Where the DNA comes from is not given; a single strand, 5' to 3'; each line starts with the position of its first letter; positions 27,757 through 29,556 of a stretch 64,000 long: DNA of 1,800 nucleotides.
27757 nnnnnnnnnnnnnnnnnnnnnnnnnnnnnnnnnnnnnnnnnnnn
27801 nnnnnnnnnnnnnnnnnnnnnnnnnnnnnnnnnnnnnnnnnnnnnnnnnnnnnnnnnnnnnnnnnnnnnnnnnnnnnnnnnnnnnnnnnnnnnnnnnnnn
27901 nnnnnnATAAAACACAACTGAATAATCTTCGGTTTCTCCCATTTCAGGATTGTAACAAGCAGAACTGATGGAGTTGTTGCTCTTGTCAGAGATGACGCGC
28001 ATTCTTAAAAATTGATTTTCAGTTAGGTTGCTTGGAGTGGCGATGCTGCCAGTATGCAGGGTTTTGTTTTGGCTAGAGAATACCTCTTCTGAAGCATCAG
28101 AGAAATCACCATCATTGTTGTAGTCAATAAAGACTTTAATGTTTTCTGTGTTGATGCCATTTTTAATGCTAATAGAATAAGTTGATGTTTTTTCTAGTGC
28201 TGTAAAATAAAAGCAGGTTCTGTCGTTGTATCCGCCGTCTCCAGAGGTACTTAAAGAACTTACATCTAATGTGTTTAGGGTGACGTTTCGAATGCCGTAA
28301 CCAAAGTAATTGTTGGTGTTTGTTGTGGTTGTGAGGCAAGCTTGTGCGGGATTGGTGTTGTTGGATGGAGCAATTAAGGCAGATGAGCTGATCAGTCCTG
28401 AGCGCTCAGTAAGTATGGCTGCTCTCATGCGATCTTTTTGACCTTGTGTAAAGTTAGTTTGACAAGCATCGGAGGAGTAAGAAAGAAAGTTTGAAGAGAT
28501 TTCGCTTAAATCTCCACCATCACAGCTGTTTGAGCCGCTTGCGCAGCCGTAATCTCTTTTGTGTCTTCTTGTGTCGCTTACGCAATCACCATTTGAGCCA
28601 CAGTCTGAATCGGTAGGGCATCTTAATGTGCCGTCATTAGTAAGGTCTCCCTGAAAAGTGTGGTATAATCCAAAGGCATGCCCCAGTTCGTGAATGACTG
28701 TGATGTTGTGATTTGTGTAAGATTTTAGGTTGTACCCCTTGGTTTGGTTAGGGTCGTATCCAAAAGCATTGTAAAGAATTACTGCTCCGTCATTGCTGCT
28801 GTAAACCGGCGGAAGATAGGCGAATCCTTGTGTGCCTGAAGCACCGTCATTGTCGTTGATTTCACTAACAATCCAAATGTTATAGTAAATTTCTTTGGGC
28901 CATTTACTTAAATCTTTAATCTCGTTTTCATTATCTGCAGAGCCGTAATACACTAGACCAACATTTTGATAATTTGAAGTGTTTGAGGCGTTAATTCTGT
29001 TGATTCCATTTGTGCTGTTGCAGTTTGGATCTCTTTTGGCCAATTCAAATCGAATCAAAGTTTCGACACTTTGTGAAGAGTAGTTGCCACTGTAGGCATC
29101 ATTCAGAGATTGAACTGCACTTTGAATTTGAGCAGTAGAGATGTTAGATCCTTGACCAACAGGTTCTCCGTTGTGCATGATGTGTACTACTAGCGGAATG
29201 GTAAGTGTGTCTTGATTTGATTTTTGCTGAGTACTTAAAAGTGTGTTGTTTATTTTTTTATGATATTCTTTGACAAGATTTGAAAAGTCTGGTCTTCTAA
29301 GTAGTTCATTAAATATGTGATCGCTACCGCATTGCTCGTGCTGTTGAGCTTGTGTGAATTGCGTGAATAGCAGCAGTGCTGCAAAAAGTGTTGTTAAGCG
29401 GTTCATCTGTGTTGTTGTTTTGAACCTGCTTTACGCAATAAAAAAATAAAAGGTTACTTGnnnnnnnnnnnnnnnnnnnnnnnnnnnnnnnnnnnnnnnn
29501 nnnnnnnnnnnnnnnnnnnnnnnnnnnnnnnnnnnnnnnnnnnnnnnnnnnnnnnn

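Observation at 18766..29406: Three tandem paralogous T9SS cargo genes built from one unrecognised Cys-bracketed ~95-105-aa module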

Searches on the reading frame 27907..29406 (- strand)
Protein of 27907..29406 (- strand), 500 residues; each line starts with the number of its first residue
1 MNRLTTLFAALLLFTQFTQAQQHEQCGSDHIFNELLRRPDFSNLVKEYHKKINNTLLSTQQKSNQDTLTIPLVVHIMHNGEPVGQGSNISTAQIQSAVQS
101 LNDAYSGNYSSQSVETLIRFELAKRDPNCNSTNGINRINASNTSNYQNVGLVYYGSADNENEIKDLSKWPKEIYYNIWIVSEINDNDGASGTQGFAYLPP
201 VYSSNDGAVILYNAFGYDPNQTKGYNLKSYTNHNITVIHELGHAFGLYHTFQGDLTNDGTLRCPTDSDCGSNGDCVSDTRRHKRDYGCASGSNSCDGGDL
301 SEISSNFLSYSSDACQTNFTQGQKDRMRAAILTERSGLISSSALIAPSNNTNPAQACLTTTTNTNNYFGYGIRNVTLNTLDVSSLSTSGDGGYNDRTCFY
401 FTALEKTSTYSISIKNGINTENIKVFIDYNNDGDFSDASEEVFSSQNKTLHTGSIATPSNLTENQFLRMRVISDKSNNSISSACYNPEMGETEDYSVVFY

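Call 73: search_solved_structures(query=window:27907-29406:-, max_evalue=0.001)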
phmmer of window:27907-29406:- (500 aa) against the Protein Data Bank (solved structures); distinct sequences matched with E-value up to 0.001: 14.
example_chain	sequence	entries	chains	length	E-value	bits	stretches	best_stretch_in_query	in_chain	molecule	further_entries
8cdb_A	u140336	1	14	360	7.4e-25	90.8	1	22-339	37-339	Ulilysin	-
8cd8_A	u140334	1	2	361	1.8e-24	89.6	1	22-339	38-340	Ulilysin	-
3lum_A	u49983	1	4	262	5.6e-24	87.9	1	67-338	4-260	Ulilysin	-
3lun_A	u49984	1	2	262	2.8e-23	85.6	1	67-338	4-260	Ulilysin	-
2cki_A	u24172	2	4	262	1.7e-22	83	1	67-338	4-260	ULILYSIN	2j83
6r7u_A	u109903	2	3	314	3e-20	75.6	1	60-342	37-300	Mirolysin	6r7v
6r7w_A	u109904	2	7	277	3e-20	75.6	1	66-342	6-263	Mirolysin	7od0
7y5n_C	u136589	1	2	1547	4.8e-08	35.4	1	231-329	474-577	Pappalysin-1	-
8hgg_C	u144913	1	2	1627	5.1e-08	35.3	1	231-329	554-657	Pappalysin-1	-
7y5q_A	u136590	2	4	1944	6.4e-08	35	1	231-329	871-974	Maltose/maltodextrin-binding periplasmic protein,Pappalysin-1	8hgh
8a7d_C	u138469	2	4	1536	1.3e-07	34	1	231-329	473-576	Pappalysin-1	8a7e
7ufg_A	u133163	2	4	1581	3.3e-07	32.6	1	231-329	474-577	Pappalysin-1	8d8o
8sl1_A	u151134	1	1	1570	2.4e-06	29.8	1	232-329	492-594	Pappalysin-2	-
8feh_D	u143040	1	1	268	0.00063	21.8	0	316-431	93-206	Minor capsid protein A1 fusion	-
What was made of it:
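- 25525..29406 (-): C1293: T9SS type-A cargo. Order: signal peptide, prosegment, M43B metallopeptidase, GEVED, module 1, four SprB-type units, modules 2-4, CTD. Ulilysin E 7e-25 and mirolysin E 3e-20 (call 73).
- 28390..29343 (-): C1293 aa 22-339: prosegment plus ulilysin-like catalytic domain. Contains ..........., which fits the extended zinc motif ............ PDB sequence search aligns aa 22-339 to proulilysin 8cdb residues 37-339 (call 73).
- On M43B / lower pappalysin metallopeptidase (C1293 head only): Ulilysin E 7e-25 over aa 22-339, and mirolysin E 3e-20 (call 73).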
